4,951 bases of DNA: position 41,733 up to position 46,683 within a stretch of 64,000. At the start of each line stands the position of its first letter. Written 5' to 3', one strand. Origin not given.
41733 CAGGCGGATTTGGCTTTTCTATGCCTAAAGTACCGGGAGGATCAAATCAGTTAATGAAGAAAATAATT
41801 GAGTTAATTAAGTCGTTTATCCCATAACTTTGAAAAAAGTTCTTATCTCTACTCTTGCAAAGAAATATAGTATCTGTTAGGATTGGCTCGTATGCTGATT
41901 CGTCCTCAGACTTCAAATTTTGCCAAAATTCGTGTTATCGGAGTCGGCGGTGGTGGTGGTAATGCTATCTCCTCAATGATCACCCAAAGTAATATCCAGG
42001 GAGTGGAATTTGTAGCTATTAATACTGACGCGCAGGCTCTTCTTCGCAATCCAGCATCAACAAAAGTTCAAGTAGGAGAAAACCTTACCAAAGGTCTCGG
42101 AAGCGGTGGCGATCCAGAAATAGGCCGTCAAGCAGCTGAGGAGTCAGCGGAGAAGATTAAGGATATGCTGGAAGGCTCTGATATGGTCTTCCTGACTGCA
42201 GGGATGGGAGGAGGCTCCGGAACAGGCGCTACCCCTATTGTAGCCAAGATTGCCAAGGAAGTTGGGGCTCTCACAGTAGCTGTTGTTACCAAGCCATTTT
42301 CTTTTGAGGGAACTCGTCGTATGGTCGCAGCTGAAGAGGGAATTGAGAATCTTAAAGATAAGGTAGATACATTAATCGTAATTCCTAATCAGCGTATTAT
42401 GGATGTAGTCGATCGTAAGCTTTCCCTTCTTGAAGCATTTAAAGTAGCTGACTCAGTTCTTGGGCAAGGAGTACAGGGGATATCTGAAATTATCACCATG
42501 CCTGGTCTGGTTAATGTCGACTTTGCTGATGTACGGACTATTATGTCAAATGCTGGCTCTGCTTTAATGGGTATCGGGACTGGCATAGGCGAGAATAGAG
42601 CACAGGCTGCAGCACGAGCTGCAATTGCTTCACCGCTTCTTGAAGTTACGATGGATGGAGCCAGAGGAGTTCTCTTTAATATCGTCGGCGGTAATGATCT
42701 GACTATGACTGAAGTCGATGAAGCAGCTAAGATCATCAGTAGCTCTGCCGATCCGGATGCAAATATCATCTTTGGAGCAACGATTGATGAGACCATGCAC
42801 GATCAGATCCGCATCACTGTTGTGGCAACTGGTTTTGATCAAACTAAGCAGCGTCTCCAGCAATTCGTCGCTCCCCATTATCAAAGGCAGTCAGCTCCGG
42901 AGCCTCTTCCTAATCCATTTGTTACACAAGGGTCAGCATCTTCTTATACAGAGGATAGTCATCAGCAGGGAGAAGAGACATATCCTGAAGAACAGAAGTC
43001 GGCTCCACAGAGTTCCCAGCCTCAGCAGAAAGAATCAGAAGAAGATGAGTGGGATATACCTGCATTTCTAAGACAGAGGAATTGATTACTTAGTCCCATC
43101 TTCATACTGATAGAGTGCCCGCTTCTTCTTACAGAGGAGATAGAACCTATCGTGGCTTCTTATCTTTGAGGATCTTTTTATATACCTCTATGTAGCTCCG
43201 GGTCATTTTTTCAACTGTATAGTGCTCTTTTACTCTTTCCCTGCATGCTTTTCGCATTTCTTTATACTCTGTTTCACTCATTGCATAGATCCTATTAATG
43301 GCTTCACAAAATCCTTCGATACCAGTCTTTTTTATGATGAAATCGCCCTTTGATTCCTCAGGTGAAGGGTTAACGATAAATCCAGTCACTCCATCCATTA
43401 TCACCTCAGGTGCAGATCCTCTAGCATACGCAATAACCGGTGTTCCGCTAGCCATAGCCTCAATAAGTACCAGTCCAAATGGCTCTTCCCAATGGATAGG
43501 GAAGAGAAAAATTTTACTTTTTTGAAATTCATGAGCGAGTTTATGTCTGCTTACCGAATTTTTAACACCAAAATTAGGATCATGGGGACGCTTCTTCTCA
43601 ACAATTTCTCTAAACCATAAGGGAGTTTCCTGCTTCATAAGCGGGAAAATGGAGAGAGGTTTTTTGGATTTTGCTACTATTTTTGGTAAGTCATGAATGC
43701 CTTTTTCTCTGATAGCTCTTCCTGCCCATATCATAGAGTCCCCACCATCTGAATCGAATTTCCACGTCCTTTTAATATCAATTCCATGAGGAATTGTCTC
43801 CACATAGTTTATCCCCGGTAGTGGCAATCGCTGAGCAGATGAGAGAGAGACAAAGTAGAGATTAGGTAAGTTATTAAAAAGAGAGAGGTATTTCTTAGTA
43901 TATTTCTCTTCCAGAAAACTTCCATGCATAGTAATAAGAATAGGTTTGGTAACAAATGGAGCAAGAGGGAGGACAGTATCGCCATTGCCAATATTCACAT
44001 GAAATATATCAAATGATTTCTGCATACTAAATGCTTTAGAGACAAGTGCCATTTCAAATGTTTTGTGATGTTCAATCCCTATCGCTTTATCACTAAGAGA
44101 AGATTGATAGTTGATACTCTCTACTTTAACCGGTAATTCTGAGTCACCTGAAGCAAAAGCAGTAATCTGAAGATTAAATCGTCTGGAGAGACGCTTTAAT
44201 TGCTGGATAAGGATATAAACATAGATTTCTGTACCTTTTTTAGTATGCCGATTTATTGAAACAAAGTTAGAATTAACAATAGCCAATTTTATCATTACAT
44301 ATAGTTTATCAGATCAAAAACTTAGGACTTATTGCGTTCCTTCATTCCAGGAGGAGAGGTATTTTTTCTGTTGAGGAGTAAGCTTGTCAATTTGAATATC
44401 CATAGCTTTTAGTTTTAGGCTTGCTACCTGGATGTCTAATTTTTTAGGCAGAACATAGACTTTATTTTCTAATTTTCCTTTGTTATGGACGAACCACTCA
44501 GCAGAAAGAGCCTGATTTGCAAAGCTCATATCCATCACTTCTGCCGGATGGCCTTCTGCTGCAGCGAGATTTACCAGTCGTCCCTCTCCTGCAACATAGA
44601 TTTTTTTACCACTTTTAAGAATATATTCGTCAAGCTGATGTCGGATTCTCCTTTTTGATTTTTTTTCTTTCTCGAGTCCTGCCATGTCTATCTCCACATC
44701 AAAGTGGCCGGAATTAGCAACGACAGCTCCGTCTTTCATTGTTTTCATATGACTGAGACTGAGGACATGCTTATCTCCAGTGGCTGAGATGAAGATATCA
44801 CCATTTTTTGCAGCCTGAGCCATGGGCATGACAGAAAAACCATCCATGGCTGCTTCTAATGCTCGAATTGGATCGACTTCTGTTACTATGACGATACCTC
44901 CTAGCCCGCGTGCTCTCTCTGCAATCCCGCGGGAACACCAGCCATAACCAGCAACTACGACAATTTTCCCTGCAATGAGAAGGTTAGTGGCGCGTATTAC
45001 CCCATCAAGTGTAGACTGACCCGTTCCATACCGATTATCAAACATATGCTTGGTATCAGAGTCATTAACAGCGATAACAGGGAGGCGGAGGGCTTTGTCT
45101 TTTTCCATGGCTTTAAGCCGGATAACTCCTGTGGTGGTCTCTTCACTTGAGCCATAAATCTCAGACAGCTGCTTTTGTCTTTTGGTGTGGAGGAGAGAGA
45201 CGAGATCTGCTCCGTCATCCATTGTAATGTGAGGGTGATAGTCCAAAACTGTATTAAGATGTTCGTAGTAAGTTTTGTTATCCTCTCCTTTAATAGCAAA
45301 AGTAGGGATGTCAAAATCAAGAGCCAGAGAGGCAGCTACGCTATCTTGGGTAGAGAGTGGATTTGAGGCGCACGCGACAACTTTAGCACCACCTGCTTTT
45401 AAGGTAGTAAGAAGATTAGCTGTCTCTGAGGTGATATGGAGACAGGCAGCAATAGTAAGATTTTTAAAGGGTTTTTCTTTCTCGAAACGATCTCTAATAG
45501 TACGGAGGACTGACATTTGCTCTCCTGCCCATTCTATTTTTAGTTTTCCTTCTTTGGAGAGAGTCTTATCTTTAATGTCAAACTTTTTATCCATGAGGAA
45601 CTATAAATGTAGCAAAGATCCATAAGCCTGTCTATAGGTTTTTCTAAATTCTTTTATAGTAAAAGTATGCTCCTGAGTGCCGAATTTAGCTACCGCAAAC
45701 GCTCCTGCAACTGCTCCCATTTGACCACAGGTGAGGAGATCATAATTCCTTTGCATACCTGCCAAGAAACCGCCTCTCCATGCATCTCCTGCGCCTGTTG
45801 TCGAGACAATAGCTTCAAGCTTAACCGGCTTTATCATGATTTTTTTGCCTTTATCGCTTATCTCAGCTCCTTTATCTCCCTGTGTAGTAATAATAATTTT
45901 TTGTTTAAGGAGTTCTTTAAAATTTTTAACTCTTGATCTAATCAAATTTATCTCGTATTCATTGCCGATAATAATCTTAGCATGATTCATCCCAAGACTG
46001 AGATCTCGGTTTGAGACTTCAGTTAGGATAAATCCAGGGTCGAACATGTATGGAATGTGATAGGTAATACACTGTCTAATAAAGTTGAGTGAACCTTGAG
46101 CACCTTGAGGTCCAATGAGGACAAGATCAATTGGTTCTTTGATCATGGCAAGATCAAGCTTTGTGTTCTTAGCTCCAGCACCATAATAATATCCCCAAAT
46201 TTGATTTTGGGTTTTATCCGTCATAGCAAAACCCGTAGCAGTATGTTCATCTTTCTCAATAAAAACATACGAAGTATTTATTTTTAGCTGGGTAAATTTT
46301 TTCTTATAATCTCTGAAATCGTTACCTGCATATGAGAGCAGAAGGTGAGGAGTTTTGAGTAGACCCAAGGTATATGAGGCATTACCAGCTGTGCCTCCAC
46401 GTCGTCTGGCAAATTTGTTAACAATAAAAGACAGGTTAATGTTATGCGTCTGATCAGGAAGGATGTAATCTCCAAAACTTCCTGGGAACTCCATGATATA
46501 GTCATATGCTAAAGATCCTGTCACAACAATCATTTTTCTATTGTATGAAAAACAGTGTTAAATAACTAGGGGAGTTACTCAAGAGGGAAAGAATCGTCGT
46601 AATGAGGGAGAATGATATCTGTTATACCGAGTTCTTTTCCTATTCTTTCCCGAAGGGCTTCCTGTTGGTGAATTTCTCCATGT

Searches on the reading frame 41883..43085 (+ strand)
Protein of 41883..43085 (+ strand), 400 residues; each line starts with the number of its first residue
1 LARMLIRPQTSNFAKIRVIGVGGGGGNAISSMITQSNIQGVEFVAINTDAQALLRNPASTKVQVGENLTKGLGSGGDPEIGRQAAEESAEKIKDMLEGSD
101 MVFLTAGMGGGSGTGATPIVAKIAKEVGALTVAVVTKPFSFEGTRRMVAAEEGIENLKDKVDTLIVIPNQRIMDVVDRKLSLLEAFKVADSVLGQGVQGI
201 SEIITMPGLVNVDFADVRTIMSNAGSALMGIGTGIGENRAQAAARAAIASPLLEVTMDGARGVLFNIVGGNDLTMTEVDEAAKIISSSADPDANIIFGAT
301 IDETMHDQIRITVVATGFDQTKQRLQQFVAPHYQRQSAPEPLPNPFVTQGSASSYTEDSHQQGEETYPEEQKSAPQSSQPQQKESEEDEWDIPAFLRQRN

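Call 33: search_protein_families(library=pfam, proteins=[window:41883-43085:+], max_evalue=0.0001)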
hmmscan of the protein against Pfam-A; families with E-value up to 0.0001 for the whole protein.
window:41883-43085:+ (400 aa): 2 families
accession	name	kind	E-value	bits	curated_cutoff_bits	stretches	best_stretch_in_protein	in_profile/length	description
PF00091.31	Tubulin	-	1.7e-51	175.7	33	1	15-176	1-189/190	Tubulin/FtsZ family, GTPase domain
PF12327.13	FtsZ_C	-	2.9e-36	124.1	27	1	225-319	1-95/95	FtsZ family, C-terminal domain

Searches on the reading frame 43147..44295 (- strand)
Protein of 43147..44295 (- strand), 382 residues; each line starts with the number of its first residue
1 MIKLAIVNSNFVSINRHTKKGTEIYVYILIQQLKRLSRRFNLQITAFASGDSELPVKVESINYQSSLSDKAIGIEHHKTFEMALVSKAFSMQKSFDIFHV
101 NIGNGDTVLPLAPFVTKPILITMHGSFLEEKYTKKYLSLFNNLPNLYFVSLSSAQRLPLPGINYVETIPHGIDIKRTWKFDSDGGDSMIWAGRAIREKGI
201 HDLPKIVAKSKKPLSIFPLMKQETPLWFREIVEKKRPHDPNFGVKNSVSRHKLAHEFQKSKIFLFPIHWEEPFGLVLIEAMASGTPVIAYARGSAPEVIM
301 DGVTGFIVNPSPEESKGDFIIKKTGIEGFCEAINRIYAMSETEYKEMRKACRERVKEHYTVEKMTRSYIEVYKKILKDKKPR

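Call 33: search_protein_families(library=pfam, proteins=[window:43147-44295:-], max_evalue=0.0001)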
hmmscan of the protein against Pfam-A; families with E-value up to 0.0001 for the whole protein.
window:43147-44295:- (382 aa): 3 families
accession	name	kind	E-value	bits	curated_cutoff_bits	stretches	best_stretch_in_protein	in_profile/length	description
PF00534.26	Glycos_transf_1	-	7.8e-22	78.1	26.4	1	188-313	18-146/172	Glycosyl transferases group 1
PF13692.12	Glyco_trans_1_4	-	4.2e-16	59.9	27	1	189-313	5-130/142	Glycosyl transferases group 1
PF13439.12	Glyco_transf_4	-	2.7e-07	31.2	28.5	0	21-176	3-170/170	Glycosyltransferase Family 4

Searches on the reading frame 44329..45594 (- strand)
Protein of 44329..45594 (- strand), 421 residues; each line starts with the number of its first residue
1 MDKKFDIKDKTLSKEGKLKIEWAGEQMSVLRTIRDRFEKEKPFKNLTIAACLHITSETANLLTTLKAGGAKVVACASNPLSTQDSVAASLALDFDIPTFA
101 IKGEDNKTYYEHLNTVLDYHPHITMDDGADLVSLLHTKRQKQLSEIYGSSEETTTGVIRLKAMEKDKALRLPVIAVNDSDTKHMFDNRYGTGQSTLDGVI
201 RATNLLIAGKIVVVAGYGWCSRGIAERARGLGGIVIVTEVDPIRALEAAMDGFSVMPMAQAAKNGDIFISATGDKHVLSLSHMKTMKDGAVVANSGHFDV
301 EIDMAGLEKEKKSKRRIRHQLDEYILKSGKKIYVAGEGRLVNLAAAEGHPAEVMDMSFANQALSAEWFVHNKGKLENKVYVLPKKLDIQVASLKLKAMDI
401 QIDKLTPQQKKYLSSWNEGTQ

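Call 33: search_protein_families(library=pfam, proteins=[window:44329-45594:-], max_evalue=0.0001)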
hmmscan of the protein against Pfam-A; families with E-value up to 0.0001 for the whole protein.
window:44329-45594:- (421 aa): 4 families
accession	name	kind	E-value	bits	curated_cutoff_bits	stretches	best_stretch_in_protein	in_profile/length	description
PF05221.23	AdoHcyase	-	6.5e-61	206.5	25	2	140-419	174-291/299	S-adenosyl-L-homocysteine hydrolase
PF00670.27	AdoHcyase_NAD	-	2.4e-54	184.3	27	1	187-347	1-161/162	S-adenosyl-L-homocysteine hydrolase, NAD binding domain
PF07991.19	KARI_N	-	3e-05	24.1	20.6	1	207-304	2-103/165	Acetohydroxy acid isomeroreductase, NADPH-binding domain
PF02826.25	2-Hacid_dh_C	-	5.9e-05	23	25.1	0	207-296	34-127/178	D-isomer specific 2-hydroxyacid dehydrogenase, NAD binding domain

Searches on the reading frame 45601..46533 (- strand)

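Call 33: search_protein_families(library=pfam, proteins=[window:45601-46533:-], max_evalue=0.0001)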
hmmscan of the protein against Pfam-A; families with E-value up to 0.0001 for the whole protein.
window:45601-46533:- (310 aa): 1 family
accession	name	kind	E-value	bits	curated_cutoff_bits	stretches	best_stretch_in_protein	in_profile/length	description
PF00294.29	PfkB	-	2.6e-32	112.8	25.8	1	31-288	22-297/302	pfkB family carbohydrate kinase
